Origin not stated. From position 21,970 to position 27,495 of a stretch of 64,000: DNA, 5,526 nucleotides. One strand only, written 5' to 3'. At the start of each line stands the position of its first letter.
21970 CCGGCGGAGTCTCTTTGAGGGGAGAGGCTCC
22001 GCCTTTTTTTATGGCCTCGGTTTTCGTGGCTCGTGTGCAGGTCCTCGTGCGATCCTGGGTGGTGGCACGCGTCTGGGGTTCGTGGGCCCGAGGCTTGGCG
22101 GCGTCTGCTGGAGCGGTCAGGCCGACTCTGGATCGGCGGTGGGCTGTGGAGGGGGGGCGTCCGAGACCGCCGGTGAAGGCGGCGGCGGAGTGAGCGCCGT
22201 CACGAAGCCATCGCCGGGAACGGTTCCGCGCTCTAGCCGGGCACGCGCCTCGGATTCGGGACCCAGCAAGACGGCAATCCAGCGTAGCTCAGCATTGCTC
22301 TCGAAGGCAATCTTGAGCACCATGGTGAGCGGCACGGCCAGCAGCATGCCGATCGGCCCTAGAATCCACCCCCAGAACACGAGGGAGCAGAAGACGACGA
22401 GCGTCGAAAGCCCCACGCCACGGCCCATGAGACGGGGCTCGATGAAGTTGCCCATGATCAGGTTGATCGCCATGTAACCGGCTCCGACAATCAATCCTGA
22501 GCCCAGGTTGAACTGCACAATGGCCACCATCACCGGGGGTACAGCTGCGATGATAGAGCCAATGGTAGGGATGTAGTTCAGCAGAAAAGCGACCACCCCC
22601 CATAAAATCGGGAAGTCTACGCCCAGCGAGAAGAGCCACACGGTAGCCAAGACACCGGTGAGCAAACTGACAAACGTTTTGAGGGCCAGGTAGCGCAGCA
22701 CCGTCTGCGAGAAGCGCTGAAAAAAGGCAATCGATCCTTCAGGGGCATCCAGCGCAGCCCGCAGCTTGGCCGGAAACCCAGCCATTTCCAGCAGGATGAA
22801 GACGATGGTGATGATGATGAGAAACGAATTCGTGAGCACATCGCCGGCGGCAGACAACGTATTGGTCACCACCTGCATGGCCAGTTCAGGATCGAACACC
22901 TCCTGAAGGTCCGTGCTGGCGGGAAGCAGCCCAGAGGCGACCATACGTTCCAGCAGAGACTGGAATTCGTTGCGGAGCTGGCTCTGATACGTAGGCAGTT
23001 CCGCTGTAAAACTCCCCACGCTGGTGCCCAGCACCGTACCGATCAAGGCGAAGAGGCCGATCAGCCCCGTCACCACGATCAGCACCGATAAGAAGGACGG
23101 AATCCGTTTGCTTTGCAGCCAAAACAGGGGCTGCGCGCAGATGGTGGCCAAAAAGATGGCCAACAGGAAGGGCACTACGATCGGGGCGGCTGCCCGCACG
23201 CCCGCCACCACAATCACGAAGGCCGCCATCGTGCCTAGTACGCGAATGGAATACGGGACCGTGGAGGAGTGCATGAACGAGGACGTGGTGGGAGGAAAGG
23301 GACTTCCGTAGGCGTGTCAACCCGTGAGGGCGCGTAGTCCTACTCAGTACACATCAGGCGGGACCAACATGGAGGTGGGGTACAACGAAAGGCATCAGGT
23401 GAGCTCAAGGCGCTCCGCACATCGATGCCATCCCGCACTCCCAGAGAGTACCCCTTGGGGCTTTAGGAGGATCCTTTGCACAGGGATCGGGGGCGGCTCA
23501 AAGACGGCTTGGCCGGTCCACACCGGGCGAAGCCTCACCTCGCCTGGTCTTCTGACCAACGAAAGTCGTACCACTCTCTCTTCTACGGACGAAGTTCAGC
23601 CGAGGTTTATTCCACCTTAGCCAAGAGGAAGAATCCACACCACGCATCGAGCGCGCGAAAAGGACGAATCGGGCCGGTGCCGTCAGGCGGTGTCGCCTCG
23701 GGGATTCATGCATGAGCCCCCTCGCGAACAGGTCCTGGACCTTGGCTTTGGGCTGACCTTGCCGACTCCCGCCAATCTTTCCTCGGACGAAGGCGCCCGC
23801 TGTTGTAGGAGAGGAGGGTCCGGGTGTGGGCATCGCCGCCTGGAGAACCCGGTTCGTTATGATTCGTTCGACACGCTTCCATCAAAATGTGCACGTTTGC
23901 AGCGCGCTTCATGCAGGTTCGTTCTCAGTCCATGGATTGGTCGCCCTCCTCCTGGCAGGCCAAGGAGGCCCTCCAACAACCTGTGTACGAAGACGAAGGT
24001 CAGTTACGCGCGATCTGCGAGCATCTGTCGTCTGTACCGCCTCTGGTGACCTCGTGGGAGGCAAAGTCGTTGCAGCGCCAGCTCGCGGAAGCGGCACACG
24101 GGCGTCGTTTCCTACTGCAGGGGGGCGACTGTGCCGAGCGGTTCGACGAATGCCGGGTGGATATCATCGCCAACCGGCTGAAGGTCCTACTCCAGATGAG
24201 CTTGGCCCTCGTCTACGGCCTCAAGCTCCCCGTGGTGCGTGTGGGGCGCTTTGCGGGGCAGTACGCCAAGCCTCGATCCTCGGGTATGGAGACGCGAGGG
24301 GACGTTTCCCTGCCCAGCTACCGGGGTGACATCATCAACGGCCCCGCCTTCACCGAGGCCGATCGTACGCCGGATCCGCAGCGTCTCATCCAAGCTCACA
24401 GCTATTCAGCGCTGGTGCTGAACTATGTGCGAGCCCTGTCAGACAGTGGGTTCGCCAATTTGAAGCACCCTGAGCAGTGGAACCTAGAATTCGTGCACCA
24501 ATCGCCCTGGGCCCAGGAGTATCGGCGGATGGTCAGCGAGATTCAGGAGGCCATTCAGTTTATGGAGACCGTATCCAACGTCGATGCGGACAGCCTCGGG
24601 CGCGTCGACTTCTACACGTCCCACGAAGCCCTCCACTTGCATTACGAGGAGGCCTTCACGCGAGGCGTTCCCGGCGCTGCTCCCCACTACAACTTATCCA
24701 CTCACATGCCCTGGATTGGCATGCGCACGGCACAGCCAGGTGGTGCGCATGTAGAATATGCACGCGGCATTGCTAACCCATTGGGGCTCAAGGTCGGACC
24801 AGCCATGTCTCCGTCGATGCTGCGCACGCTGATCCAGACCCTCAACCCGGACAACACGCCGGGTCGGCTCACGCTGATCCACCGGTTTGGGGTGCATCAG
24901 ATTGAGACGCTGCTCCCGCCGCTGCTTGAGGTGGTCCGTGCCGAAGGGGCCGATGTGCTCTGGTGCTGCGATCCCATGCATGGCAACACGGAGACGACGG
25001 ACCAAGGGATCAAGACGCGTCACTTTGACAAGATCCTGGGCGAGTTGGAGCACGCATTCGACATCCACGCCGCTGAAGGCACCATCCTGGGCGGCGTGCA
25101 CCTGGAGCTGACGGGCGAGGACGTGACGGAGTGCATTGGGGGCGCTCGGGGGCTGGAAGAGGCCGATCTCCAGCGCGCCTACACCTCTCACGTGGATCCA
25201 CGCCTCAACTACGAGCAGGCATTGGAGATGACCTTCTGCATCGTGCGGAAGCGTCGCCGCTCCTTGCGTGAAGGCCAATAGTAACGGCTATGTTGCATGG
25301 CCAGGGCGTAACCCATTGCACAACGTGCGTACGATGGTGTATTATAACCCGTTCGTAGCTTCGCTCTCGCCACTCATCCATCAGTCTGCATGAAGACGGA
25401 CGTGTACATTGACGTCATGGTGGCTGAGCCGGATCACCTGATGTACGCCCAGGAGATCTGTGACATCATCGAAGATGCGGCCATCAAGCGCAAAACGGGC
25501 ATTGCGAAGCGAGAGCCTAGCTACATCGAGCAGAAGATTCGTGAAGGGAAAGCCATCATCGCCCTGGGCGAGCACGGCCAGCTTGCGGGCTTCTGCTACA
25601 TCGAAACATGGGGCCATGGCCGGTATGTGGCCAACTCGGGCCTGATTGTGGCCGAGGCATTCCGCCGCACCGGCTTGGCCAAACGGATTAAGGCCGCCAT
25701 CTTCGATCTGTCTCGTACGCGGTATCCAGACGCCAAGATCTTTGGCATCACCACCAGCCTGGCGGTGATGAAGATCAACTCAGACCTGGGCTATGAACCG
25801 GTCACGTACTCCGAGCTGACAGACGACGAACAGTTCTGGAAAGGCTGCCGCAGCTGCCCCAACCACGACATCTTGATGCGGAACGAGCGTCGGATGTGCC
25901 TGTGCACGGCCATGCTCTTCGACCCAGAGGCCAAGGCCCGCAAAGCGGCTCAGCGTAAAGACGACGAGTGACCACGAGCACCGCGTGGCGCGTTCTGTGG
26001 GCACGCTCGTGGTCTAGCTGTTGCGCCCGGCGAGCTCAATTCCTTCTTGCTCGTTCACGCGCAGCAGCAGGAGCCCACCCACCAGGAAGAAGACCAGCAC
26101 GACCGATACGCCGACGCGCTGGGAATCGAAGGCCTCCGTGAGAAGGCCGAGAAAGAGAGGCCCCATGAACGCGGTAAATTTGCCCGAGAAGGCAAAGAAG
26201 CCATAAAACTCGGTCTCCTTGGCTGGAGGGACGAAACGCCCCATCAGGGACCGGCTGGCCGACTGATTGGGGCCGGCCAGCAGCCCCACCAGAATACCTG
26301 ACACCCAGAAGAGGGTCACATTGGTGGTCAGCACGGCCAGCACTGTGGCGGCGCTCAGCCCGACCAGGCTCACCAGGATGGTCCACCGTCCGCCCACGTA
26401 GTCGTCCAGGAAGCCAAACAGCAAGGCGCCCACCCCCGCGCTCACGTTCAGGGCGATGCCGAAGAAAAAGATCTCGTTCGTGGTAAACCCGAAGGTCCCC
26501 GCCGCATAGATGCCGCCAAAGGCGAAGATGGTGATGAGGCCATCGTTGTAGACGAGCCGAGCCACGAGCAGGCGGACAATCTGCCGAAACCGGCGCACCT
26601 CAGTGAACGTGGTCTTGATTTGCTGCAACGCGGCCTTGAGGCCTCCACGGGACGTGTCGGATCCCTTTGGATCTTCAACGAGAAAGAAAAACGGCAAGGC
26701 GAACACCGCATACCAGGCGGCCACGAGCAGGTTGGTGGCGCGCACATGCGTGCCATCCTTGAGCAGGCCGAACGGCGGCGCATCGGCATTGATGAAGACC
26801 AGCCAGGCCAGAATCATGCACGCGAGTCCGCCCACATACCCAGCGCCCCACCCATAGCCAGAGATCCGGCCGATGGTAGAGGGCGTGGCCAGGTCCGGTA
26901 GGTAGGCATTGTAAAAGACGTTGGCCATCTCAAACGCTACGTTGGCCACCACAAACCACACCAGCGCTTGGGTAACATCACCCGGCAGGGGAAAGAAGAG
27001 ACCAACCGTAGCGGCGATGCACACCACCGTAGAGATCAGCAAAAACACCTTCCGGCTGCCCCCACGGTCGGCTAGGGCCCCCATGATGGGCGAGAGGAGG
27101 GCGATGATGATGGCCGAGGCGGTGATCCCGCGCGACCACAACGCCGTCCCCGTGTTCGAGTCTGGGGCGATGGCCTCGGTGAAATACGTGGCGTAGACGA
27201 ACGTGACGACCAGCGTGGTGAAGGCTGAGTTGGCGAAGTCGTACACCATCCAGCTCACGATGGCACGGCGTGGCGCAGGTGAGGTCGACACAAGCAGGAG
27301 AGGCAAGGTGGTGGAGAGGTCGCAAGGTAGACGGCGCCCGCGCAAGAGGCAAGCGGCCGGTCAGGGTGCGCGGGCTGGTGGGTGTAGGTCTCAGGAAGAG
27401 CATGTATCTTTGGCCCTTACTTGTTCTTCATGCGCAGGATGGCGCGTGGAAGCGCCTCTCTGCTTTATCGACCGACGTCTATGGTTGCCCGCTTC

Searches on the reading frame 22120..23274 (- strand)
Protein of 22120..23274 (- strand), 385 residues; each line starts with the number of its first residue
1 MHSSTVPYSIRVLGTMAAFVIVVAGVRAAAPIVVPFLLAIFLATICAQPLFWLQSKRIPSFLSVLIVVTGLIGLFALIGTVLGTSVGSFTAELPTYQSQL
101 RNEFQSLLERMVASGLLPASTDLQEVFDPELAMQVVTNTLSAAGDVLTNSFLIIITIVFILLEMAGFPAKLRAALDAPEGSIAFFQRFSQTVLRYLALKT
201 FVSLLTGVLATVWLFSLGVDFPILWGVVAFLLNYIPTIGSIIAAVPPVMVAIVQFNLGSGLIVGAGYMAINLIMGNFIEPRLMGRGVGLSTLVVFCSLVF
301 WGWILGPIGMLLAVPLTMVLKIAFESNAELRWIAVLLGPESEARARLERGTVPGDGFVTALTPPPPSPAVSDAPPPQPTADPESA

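Call 24: search_protein_families(library=pfam, proteins=[window:22120-23274:-], max_evalue=0.001)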
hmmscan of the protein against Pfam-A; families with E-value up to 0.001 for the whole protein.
window:22120-23274:- (385 aa): 1 family
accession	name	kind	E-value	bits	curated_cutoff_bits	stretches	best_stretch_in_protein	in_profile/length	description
PF01594.21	AI-2E_transport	-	1.9e-60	205.2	34.3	1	15-325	4-324/327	AI-2E family transporter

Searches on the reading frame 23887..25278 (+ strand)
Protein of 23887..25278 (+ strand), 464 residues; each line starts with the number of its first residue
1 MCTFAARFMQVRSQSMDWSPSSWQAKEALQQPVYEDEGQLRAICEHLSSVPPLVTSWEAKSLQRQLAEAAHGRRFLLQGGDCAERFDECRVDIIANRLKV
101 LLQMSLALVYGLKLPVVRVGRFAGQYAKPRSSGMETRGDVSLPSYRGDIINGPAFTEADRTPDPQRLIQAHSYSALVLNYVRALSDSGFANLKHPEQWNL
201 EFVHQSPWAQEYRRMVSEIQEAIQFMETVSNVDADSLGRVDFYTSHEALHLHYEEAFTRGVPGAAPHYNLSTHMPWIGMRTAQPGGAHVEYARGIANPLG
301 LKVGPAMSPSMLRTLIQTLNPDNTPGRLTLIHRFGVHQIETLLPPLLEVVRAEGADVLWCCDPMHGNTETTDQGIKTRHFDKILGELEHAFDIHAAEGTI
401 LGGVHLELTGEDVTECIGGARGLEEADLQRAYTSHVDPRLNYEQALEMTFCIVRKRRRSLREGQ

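Call 24: search_protein_families(library=pfam, proteins=[window:23887-25278:+], max_evalue=0.001)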
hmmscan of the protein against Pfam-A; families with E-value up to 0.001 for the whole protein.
window:23887-25278:+ (464 aa): 1 family
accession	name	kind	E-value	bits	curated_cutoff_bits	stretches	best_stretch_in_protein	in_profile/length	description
PF01474.22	DAHP_synth_2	-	6.4e-191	635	27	1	18-452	1-437/438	Class-II DAHP synthetase family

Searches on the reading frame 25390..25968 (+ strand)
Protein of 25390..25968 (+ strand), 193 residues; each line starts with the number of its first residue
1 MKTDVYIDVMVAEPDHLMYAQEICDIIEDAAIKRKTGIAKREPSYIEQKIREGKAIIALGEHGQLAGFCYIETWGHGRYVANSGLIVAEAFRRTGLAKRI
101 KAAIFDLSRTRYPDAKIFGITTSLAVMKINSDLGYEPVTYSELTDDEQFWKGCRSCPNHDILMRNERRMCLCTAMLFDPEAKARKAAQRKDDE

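Call 24: search_protein_families(library=pfam, proteins=[window:25390-25968:+], max_evalue=0.001)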
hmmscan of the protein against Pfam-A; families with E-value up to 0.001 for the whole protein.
window:25390-25968:+ (193 aa): 1 family
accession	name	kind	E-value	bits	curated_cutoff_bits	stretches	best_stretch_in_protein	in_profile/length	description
PF00583.31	Acetyltransf_1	-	4.1e-05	24.3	20.7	1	41-111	18-91/116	Acetyltransferase (GNAT) family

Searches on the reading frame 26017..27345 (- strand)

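Call 24: search_protein_families(library=pfam, proteins=[window:26017-27345:-], max_evalue=0.001)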
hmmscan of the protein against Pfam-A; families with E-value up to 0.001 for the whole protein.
window:26017-27345:- (443 aa): 2 families
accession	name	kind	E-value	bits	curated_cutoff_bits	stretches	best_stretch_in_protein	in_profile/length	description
PF11700.14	ATG22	-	1.7e-52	179.2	24.1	1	77-437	80-479/482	Vacuole effluxer Atg22 like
PF07690.21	MFS_1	-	1.3e-22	80.7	33.4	2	284-432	26-176/347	Major Facilitator Superfamily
